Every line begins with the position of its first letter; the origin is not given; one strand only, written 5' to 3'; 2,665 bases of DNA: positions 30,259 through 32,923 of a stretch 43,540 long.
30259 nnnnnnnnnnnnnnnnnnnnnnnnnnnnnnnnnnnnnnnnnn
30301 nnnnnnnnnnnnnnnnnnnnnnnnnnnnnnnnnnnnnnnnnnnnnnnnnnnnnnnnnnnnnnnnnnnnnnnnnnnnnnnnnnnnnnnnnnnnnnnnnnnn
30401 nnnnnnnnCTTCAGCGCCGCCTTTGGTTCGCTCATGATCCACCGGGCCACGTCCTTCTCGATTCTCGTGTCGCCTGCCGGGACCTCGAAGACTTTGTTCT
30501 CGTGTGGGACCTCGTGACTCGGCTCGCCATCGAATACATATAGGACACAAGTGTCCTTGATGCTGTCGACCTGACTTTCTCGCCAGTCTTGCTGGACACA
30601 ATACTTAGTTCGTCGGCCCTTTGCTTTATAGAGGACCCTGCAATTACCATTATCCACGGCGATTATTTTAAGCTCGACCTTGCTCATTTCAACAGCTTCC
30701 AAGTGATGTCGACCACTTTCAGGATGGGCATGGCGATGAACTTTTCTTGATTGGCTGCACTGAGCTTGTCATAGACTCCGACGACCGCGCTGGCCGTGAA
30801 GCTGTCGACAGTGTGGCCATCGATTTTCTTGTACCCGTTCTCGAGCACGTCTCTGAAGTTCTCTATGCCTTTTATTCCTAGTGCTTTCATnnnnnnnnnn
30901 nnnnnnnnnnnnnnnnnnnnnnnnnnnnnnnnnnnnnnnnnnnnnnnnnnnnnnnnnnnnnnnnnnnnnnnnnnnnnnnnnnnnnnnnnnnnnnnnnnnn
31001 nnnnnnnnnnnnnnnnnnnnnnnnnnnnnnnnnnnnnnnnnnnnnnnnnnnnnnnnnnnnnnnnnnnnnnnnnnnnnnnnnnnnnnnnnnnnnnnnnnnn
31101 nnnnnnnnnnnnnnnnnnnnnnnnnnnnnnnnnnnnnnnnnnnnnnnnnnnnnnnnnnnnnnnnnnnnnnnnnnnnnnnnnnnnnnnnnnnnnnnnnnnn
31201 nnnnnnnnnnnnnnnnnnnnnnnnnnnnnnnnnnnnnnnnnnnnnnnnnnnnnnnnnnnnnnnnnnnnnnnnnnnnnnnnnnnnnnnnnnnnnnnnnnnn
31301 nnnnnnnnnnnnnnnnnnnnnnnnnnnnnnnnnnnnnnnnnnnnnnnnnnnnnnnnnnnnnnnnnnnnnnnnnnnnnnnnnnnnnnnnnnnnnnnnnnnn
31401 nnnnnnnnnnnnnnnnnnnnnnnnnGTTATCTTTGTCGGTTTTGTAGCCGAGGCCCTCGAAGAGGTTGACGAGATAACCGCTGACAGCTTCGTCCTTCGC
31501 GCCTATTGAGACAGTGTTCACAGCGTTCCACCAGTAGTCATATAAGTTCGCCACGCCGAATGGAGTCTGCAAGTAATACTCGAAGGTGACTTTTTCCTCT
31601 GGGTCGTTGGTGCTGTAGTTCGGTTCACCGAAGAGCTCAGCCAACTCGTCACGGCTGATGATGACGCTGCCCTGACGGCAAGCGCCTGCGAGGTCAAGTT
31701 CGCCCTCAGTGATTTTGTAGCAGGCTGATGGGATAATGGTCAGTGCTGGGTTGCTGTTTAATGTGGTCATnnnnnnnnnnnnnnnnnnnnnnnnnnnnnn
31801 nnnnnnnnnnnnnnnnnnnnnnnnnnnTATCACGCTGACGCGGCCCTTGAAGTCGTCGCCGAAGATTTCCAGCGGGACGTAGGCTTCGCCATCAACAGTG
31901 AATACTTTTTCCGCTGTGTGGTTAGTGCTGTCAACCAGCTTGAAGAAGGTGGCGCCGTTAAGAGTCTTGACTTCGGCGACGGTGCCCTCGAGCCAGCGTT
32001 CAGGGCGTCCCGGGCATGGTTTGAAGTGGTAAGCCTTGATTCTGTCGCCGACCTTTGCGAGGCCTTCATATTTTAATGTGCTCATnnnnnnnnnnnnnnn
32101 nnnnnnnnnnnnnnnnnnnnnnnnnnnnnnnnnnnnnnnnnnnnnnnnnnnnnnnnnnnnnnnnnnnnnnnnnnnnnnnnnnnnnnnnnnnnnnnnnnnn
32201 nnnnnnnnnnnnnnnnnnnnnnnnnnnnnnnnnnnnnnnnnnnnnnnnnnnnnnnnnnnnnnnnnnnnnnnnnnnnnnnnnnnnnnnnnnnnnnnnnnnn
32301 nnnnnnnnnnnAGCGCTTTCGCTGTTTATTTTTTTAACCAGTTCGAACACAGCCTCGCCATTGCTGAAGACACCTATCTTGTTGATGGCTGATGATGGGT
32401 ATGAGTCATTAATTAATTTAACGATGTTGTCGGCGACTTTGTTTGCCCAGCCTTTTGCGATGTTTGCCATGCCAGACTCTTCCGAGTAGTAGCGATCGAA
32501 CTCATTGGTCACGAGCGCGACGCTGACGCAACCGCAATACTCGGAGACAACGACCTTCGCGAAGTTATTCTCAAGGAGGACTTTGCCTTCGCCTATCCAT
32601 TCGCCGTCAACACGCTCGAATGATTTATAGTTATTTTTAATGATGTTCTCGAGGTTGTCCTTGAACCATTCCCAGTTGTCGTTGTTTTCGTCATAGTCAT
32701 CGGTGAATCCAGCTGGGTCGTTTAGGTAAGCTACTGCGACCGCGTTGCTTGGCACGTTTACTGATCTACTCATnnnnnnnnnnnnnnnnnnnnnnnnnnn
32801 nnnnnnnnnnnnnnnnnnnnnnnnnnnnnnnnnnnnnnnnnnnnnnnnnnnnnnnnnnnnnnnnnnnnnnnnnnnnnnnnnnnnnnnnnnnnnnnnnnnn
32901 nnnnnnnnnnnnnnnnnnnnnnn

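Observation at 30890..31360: Stand-alone SpoT-type HD hydrolase (SAH) with its own promoter-like element: candidate antidote or partner of the injected RSH domain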

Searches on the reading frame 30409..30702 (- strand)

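Call 11: search_protein_families(library=phrogs, proteins=[window:30409-30702:-], max_evalue=0.001)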
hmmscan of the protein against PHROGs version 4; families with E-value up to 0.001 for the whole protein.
window:30409-30702:- (98 aa): 0 families

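Call 30: search_protein_families(library=pfam, proteins=[window:30409-30702:-], max_evalue=0.1)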
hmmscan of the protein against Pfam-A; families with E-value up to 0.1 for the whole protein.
window:30409-30702:- (98 aa): 0 families

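Call 68: search_protein_families(library=ncbifam, proteins=[window:30409-30687:-], max_evalue=0.01)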
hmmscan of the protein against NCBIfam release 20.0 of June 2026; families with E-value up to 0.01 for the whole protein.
window:30409-30687:- (93 aa): 0 families

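Call 73: search_protein_families(library=phrogs, proteins=[window:30409-30687:-], max_evalue=1)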
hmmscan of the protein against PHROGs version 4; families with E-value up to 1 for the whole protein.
window:30409-30687:- (93 aa): 1 family
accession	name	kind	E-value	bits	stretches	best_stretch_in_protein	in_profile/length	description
phrog_27082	-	unknown function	0.2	12.6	1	7-55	30-76/80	-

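Call 89: search_protein_families(library=padloc, proteins=[window:30409-30687:-], max_evalue=0.01)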
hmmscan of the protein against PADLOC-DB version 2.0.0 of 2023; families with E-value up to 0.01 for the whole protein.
window:30409-30687:- (93 aa): 0 families

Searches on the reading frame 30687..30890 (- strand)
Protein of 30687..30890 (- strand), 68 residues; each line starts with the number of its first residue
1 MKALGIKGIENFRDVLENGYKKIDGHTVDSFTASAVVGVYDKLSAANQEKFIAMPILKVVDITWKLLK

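Call 11: search_protein_families(library=phrogs, proteins=[window:30687-30890:-], max_evalue=0.001)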
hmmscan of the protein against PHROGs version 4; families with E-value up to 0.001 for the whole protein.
window:30687-30890:- (68 aa): 0 families

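Call 30: search_protein_families(library=pfam, proteins=[window:30687-30890:-], max_evalue=0.1)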
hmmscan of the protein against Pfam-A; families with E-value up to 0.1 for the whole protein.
window:30687-30890:- (68 aa): 0 families

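Call 68: search_protein_families(library=ncbifam, proteins=[window:30687-30890:-], max_evalue=0.01)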
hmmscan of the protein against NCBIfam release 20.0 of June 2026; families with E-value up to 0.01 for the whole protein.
window:30687-30890:- (68 aa): 0 families

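Call 73: search_protein_families(library=phrogs, proteins=[window:30687-30890:-], max_evalue=1)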
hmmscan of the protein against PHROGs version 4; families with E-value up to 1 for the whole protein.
window:30687-30890:- (68 aa): 0 families

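Call 89: search_protein_families(library=padloc, proteins=[window:30687-30890:-], max_evalue=0.01)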
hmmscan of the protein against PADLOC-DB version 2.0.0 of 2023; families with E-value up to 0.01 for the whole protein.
window:30687-30890:- (68 aa): 0 families

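Call 93: find_homologous_proteins(query=window:30687-30890:-, max_evalue=0.001)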
Query window:30687-30890:- (68 aa): 1 proteins with E <= 0.001 among 1 candidates.
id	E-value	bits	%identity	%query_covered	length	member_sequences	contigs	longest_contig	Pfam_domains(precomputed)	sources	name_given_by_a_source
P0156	1.5e-36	140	100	100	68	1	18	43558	-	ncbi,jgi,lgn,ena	-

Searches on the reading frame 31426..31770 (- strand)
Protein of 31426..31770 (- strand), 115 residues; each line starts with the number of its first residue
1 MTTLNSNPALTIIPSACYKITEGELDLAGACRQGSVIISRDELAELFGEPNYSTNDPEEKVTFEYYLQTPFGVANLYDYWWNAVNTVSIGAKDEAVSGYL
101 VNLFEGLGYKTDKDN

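Call 11: search_protein_families(library=phrogs, proteins=[window:31426-31770:-], max_evalue=0.001)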
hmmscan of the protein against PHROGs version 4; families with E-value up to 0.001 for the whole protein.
window:31426-31770:- (115 aa): 0 families

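Call 30: search_protein_families(library=pfam, proteins=[window:31426-31770:-], max_evalue=0.1)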
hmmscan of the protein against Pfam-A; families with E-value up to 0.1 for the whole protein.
window:31426-31770:- (115 aa): 0 families

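Call 68: search_protein_families(library=ncbifam, proteins=[window:31426-31770:-], max_evalue=0.01)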
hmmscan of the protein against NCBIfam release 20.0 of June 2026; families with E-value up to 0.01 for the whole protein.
window:31426-31770:- (115 aa): 0 families

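Call 73: search_protein_families(library=phrogs, proteins=[window:31426-31770:-], max_evalue=1)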
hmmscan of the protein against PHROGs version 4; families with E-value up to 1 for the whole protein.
window:31426-31770:- (115 aa): 3 families
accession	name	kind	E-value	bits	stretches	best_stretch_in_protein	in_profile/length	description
phrog_3135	-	unknown function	0.15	13.4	1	39-99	44-101/114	-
phrog_19218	-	unknown function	0.16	13.3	1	76-102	10-36/78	-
phrog_4902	-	unknown function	0.38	12.3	1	35-68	29-65/96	-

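Call 89: search_protein_families(library=padloc, proteins=[window:31426-31770:-], max_evalue=0.01)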
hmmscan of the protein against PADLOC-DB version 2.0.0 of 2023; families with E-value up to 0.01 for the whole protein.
window:31426-31770:- (115 aa): 1 family
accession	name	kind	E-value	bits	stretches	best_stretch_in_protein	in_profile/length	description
PDLC03192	Specificity_I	-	0.0089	12.6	1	13-69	49-106/418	Type I specificity subunit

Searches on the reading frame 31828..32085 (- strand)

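Call 11: search_protein_families(library=phrogs, proteins=[window:31828-32085:-], max_evalue=0.001)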
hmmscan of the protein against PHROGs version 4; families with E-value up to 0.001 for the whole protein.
window:31828-32085:- (86 aa): 0 families

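Call 30: search_protein_families(library=pfam, proteins=[window:31828-32085:-], max_evalue=0.1)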
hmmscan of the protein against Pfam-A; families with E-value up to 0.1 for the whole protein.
window:31828-32085:- (86 aa): 1 family
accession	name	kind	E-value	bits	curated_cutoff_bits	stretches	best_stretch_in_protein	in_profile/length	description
PF25260.1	DUF7861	-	0.093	13.4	27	0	14-63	4-51/79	Family of unknown function (DUF7861)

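Call 68: search_protein_families(library=ncbifam, proteins=[window:31828-32085:-], max_evalue=0.01)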
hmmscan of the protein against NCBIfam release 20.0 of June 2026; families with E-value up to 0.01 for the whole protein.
window:31828-32085:- (86 aa): 0 families

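Call 73: search_protein_families(library=phrogs, proteins=[window:31828-32085:-], max_evalue=1)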
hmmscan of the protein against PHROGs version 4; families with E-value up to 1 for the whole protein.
window:31828-32085:- (86 aa): 0 families

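Call 89: search_protein_families(library=padloc, proteins=[window:31828-32085:-], max_evalue=0.01)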
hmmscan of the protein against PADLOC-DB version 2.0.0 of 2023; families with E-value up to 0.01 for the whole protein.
window:31828-32085:- (86 aa): 0 families

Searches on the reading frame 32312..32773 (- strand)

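Call 11: search_protein_families(library=phrogs, proteins=[window:32312-32773:-], max_evalue=0.001)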
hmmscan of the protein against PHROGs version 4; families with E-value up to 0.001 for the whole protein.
window:32312-32773:- (154 aa): 0 families

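Call 30: search_protein_families(library=pfam, proteins=[window:32312-32773:-], max_evalue=0.1)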
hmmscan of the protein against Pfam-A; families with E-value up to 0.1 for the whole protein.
window:32312-32773:- (154 aa): 0 families

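Call 68: search_protein_families(library=ncbifam, proteins=[window:32312-32773:-], max_evalue=0.01)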
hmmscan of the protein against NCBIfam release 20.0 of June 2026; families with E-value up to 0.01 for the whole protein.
window:32312-32773:- (154 aa): 0 families

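Call 73: search_protein_families(library=phrogs, proteins=[window:32312-32773:-], max_evalue=1)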
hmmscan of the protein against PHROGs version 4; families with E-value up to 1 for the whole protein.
window:32312-32773:- (154 aa): 1 family
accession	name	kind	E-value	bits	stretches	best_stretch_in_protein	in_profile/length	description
phrog_37966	-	unknown function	0.19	12.9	1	76-100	114-138/145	-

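Call 89: search_protein_families(library=padloc, proteins=[window:32312-32773:-], max_evalue=0.01)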
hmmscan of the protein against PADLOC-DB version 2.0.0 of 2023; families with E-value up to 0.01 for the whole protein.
window:32312-32773:- (154 aa): 0 families
